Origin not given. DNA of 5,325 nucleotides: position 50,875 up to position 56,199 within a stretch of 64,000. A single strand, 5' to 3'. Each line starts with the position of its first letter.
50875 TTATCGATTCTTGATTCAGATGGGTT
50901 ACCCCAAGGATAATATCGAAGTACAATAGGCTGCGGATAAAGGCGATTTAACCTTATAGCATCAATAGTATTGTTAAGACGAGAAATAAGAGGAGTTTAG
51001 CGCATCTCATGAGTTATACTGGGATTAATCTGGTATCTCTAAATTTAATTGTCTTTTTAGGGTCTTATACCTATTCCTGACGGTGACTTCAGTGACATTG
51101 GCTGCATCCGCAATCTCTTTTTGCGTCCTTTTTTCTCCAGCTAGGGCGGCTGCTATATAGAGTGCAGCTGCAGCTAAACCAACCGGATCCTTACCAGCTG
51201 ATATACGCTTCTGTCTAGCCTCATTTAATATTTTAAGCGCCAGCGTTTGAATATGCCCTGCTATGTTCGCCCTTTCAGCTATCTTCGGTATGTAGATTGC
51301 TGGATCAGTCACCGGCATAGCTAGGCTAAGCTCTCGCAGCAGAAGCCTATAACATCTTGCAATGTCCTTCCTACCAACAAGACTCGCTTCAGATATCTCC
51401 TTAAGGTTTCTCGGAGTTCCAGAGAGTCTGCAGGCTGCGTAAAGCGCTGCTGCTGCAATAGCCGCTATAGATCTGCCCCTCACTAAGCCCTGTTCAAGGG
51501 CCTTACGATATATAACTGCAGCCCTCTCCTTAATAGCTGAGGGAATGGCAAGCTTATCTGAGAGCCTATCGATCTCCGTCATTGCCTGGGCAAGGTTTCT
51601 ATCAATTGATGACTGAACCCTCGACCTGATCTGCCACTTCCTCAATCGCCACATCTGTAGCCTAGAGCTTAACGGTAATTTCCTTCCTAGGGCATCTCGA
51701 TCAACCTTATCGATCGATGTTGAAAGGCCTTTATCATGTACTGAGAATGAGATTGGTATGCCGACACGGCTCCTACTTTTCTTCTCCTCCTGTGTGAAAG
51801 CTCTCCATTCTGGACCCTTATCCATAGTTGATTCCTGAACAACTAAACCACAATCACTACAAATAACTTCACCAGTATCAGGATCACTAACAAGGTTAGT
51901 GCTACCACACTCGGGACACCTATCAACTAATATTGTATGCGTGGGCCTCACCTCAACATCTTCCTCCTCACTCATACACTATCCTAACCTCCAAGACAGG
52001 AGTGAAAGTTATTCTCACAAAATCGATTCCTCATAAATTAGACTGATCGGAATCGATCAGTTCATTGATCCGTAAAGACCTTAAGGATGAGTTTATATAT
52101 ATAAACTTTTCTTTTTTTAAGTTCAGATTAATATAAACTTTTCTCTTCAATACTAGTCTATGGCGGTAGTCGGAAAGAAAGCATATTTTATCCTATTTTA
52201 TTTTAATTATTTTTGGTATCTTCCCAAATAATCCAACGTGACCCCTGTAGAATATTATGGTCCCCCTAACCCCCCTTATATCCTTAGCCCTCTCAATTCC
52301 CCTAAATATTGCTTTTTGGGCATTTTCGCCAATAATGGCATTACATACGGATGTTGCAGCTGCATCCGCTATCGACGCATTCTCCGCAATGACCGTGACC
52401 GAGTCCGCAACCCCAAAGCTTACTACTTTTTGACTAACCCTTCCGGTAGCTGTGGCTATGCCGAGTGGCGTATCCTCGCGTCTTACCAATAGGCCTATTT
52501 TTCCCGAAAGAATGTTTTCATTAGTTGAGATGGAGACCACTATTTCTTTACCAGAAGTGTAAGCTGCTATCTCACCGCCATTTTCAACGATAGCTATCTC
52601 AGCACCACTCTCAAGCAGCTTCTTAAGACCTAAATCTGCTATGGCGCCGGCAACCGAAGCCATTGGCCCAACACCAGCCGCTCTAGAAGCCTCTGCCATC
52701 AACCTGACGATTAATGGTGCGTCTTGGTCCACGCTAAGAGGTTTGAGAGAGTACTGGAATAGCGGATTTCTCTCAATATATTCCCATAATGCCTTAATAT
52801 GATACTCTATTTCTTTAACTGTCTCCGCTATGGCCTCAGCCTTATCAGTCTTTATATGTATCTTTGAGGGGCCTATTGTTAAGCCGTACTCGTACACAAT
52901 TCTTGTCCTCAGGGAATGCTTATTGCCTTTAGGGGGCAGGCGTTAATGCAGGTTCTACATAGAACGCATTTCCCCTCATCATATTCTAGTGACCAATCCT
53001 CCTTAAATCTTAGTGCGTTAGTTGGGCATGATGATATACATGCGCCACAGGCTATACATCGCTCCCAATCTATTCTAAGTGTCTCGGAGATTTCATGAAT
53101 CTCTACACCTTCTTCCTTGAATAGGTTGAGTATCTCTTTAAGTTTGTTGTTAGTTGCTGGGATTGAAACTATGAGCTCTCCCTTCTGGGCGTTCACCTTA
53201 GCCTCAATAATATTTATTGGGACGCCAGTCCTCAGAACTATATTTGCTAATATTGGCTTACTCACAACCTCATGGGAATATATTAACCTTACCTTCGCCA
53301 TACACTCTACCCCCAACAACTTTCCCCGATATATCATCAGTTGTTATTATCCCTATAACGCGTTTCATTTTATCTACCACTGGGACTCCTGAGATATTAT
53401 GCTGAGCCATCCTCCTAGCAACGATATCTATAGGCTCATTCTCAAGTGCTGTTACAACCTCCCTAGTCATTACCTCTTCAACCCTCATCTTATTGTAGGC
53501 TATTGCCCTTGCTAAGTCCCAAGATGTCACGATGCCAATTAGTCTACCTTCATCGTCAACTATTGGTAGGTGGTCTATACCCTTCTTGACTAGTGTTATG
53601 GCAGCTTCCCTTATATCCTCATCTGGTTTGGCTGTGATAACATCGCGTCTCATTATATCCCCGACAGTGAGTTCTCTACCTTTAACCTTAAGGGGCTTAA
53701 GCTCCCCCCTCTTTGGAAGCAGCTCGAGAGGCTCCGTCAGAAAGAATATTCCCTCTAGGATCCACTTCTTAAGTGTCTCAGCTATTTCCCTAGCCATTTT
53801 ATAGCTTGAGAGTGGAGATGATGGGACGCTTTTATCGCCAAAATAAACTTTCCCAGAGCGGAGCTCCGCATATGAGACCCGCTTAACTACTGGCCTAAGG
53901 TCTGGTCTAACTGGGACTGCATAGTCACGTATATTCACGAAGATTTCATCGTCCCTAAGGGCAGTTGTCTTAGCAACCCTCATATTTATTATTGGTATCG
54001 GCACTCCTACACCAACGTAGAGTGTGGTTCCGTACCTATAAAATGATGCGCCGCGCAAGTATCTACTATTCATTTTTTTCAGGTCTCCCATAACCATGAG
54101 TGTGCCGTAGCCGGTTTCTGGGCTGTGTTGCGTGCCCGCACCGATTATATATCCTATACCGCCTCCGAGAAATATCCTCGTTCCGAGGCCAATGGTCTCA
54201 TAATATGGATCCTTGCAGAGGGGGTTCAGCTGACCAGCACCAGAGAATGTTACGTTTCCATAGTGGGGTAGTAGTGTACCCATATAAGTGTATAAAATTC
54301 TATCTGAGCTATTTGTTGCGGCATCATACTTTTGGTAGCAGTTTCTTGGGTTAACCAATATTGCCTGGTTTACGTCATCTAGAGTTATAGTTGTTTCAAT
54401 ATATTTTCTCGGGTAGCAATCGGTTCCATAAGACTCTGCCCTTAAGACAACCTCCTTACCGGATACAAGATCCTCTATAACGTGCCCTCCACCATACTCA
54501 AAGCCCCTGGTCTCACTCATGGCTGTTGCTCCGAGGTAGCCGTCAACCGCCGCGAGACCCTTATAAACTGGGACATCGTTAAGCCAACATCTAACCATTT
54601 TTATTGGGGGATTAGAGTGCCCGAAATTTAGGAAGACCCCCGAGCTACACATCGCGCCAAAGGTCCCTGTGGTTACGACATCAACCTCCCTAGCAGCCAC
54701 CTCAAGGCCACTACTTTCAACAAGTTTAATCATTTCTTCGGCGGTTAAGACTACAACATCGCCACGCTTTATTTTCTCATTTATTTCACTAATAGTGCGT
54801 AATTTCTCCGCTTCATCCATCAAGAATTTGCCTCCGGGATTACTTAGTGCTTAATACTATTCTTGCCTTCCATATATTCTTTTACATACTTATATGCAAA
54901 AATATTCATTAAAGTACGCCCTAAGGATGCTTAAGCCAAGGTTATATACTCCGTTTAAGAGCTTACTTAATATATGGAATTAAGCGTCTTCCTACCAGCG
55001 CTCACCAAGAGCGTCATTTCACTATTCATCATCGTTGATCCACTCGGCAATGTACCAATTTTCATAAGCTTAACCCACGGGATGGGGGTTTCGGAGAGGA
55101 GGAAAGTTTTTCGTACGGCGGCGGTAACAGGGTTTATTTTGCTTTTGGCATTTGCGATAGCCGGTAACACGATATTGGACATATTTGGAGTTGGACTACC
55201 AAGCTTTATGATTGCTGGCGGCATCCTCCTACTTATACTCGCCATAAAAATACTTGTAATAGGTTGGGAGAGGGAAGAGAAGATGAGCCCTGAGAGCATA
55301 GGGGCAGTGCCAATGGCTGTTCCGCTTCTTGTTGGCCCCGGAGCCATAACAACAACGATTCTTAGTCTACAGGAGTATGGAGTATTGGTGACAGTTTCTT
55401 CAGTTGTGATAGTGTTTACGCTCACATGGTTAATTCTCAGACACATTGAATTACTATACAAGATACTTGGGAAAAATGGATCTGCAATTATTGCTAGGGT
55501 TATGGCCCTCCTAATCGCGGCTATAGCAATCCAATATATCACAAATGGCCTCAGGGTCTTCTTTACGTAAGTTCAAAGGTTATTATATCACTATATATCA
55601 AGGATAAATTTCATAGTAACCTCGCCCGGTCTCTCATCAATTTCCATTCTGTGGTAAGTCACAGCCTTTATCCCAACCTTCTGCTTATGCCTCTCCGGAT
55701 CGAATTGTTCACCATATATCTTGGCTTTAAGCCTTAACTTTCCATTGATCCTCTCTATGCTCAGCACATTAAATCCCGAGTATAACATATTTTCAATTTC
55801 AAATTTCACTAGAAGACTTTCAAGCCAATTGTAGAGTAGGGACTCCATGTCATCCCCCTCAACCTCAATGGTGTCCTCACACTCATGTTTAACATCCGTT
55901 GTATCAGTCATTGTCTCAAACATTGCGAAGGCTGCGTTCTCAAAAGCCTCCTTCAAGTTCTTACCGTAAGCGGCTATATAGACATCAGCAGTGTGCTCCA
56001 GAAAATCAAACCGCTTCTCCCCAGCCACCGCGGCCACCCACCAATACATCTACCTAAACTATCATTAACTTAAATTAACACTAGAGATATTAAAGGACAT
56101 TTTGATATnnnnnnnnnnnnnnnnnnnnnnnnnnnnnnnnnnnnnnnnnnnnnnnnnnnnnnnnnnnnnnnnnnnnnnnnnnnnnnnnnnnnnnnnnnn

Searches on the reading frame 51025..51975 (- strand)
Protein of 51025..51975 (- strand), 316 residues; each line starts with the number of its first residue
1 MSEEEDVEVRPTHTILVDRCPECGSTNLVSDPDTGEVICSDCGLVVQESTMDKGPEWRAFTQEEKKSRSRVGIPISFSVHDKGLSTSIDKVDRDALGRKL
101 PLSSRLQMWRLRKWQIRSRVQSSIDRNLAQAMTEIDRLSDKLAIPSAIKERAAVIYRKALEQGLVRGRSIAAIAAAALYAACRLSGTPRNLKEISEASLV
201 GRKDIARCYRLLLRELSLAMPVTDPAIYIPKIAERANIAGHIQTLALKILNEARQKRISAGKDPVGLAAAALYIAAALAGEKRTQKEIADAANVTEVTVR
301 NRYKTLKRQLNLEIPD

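Call 49: search_protein_families(library=pfam, proteins=[window:51025-51975:-], max_evalue=0.00001)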
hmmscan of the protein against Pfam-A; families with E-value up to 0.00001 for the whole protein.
window:51025-51975:- (316 aa): 2 families
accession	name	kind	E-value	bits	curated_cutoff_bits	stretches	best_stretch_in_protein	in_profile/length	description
PF00382.24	TFIIB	-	2.4e-44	149.7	23.6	2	125-213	2-90/92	Transcription factor TFIIB repeat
PF08271.17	Zn_Ribbon_TF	-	1.2e-18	66.8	29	1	19-60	2-43/43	TFIIB zinc-binding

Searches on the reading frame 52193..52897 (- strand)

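Call 50: search_protein_families(library=pfam, proteins=[window:52193-52897:-], max_evalue=0.00001)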
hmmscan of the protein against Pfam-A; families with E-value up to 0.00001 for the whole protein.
window:52193-52897:- (234 aa): 0 families

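Call 52: search_protein_families(library=ncbifam, proteins=[window:52193-52897:-], max_evalue=0.00001)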
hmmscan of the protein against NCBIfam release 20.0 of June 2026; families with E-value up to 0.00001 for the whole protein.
window:52193-52897:- (234 aa): 4 families
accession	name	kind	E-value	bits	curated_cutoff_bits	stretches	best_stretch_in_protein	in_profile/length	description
NF003321.0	PRK04334.1-1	equivalog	1e-61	208.8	262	1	5-233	7-235/248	hypothetical protein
NF003324.0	PRK04334.1-4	equivalog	8.7e-54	182.8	275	1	14-232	14-227/238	hypothetical protein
NF003323.0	PRK04334.1-3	equivalog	2.9e-48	164.4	271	1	17-227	42-244/250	hypothetical protein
NF003322.0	PRK04334.1-2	equivalog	4.3e-23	81.8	290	1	61-189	72-204/295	hypothetical protein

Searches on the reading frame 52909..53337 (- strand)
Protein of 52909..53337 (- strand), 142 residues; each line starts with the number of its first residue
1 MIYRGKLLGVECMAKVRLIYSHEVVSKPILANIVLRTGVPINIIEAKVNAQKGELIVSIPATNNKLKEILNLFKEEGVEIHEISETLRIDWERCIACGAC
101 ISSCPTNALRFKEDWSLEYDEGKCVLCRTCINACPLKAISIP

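Call 50: search_protein_families(library=pfam, proteins=[window:52909-53337:-], max_evalue=0.00001)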
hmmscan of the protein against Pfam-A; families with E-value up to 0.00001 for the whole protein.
window:52909-53337:- (142 aa): 10 families
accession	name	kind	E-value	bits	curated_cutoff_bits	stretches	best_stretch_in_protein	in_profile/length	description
PF00037.32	Fer4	-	2.6e-17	62.3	21.1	2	88-110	2-24/24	4Fe-4S binding domain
PF12797.12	Fer4_2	-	3.2e-12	46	24.5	1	88-106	4-22/22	4Fe-4S binding domain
PF12837.12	Fer4_6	-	2.1e-11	43.6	25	0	89-109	4-24/24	4Fe-4S binding domain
PF09383.16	NIL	-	3.1e-11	43.4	24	1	16-80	3-71/73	NIL domain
PF12838.12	Fer4_7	-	3.2e-11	44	27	1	93-138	1-52/52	4Fe-4S dicluster domain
PF14697.11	Fer4_21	-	9.3e-11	42.1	35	1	88-140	2-58/59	4Fe-4S dicluster domain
PF13187.11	Fer4_9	-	2e-09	37.7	27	1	93-139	1-52/52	4Fe-4S dicluster domain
PF13484.11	Fer4_16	-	1.3e-08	35.9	30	0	93-114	1-23/66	4Fe-4S double cluster binding domain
PF13237.11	Fer4_10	-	2.1e-08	34.4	25.5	1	87-135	2-53/53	4Fe-4S dicluster domain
PF12800.12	Fer4_4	-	1.2e-07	31.8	24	0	92-106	2-16/17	4Fe-4S binding domain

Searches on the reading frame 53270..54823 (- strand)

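Call 50: search_protein_families(library=pfam, proteins=[window:53270-54823:-], max_evalue=0.00001)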
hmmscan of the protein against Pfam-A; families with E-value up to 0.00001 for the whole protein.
window:53270-54823:- (517 aa): 2 families
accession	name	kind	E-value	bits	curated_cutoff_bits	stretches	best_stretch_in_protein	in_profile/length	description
PF01837.22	HcyBio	-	2.3e-144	481.1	26.2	1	23-362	1-349/349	Homocysteine biosynthesis enzyme, sulfur-incorporation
PF00571.33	CBS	-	4.2e-33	113.9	24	2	387-442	1-56/57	CBS domain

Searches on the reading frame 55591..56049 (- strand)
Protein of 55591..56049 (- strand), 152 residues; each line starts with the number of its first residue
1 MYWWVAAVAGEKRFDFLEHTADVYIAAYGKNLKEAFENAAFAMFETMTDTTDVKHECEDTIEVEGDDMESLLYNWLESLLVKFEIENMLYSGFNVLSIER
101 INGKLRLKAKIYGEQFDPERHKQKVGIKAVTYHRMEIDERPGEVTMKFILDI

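Call 50: search_protein_families(library=pfam, proteins=[window:55591-56049:-], max_evalue=0.00001)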
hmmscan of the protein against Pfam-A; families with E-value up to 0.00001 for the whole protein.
window:55591-56049:- (152 aa): 1 family
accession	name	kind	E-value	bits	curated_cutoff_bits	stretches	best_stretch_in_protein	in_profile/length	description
PF01951.21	Archease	-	7.7e-47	159.5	25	1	14-152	1-136/136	Archease protein family (MTH1598/TM1083)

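Call 52: search_protein_families(library=ncbifam, proteins=[window:55591-56049:-], max_evalue=0.00001)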
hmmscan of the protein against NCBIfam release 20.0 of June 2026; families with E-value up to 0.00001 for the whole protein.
window:55591-56049:- (152 aa): 1 family
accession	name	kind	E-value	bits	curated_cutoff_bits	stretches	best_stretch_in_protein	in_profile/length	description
NF001617.0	PRK00407.1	equivalog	2.3e-46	157.4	126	1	12-152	2-139/139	hypothetical protein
